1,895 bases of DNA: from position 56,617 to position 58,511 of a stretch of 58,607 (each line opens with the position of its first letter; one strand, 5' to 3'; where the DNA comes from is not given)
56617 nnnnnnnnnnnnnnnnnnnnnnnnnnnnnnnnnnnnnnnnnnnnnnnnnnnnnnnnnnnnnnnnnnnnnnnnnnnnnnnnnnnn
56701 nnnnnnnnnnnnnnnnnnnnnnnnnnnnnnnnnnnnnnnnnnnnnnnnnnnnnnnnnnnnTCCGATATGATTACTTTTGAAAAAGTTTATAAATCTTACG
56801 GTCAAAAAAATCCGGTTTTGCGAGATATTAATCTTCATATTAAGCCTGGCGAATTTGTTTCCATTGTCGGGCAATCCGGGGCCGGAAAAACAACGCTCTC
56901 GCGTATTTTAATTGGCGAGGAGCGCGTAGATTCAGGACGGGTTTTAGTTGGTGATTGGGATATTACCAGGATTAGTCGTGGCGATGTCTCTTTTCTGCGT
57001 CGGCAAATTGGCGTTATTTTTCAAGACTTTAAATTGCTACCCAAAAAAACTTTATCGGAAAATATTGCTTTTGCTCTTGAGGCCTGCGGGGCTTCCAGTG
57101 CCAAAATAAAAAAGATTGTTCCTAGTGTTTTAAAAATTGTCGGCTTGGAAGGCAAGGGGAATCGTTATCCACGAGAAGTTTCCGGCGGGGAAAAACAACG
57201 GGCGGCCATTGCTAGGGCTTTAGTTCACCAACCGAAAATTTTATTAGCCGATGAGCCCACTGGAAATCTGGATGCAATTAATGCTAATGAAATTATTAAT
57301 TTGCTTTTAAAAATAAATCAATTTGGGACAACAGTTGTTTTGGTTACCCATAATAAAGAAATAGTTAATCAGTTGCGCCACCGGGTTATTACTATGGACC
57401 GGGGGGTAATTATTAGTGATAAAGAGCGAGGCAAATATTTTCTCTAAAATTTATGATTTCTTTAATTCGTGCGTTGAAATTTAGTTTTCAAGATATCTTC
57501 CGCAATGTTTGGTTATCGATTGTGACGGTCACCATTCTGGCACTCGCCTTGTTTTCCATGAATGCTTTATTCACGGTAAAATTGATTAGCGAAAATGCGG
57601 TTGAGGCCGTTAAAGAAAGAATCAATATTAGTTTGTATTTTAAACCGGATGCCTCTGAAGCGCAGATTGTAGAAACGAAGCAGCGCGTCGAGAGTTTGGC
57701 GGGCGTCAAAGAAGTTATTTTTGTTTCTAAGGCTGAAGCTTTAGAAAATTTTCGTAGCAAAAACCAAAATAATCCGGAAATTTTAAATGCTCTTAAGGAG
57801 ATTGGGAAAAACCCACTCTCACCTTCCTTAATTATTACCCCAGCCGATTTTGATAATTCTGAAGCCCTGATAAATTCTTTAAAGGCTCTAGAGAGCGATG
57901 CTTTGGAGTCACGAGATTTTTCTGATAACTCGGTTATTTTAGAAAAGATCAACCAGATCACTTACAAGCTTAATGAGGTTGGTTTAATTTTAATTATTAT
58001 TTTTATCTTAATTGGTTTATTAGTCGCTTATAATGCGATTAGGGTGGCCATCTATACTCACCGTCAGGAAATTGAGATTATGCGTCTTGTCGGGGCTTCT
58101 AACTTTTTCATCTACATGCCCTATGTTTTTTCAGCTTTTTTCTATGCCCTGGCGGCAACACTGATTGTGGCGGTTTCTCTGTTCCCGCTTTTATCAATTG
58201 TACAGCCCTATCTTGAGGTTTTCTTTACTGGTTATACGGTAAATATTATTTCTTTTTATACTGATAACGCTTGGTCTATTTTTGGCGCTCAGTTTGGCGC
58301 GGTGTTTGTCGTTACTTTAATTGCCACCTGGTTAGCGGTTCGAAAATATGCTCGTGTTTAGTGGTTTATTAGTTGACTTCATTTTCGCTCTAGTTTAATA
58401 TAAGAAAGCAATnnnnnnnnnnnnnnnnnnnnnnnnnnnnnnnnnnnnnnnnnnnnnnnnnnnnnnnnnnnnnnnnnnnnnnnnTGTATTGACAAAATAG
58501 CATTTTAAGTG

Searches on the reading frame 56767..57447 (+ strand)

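Call 12: search_protein_families(library=pfam, proteins=[window:56767-57447:+], max_evalue=0.001)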
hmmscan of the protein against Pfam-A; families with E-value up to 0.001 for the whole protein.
window:56767-57447:+ (226 aa): 5 families
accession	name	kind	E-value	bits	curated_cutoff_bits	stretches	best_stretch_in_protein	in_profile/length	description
PF00005.33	ABC_tran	-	3.1e-34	119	25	1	18-165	1-136/137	ABC transporter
PF13304.12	AAA_21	-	9.2e-07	29.6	27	1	121-201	221-304/304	AAA domain, putative AbiEii toxin, Type IV TA system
PF13401.12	AAA_22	-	0.00012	22.8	27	1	29-196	6-124/130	AAA domain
PF20720.3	nSTAND3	-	0.00016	21.8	27.2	0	25-49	14-38/155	Novel STAND NTPase 3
PF02463.25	SMC_N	-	0.00056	19.8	40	0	24-205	21-207/220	RecF/RecN/SMC N terminal domain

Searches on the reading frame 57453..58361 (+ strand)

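Call 12: search_protein_families(library=pfam, proteins=[window:57453-58361:+], max_evalue=0.001)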
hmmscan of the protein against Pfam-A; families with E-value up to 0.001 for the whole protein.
window:57453-58361:+ (302 aa): 2 families
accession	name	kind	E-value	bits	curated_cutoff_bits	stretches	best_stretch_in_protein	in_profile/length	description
PF18075.7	FtsX_ECD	-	2.2e-16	60.7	23.5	1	58-147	2-91/96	FtsX extracellular domain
PF02687.27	FtsX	-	5.8e-12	46.2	25.5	1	179-301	2-117/120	FtsX-like permease C-terminal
